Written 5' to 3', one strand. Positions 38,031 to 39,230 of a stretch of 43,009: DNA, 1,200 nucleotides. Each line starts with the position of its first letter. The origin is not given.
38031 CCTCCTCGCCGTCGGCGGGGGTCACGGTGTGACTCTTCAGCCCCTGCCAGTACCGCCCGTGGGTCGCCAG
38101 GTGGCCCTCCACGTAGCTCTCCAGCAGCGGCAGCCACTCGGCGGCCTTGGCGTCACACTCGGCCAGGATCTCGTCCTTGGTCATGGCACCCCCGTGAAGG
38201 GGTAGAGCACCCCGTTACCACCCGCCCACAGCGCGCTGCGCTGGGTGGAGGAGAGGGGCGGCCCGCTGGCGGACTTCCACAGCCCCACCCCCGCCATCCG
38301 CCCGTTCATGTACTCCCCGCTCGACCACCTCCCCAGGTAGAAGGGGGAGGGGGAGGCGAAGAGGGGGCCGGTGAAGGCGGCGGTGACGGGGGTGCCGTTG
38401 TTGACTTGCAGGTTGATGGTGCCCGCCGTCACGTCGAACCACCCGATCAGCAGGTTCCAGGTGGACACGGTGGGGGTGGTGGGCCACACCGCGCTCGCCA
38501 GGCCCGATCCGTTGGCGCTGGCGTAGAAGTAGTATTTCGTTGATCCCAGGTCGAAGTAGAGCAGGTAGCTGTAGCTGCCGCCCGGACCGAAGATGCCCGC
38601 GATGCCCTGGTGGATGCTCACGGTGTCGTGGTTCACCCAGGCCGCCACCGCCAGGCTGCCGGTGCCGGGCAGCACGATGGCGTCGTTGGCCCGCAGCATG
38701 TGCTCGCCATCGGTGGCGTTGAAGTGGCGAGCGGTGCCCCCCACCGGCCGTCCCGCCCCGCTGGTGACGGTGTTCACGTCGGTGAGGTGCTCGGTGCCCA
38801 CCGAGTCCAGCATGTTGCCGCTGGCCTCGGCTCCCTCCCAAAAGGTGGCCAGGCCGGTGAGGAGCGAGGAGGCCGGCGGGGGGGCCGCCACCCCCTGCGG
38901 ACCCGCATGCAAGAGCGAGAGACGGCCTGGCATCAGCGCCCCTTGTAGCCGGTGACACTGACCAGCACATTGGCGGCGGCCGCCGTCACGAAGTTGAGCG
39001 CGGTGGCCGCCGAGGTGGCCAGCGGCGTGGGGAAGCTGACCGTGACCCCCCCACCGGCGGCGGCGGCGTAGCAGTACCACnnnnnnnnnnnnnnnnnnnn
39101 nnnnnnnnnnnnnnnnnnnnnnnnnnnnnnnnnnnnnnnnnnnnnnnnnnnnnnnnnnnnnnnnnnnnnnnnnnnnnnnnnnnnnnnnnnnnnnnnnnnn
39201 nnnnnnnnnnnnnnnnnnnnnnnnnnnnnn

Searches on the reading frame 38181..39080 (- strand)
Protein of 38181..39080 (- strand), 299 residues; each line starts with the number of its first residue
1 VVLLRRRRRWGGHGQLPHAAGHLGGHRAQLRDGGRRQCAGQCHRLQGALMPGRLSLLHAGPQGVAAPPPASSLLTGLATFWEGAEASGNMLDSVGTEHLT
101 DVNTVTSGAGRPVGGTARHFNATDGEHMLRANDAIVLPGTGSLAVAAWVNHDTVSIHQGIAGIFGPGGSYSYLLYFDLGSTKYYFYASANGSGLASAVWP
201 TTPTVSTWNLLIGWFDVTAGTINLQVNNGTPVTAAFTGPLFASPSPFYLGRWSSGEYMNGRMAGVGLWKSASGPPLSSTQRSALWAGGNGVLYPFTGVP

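Call 27: search_protein_families(library=pfam, proteins=[window:38181-39080:-], max_evalue=0.001)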
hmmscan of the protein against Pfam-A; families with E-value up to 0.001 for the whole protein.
window:38181-39080:- (299 aa): 1 family
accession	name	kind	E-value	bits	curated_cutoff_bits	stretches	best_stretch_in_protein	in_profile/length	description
PF13385.13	Laminin_G_3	-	2.1e-11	44.6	27.6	1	130-271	8-144/151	Concanavalin A-like lectin/glucanases superfamily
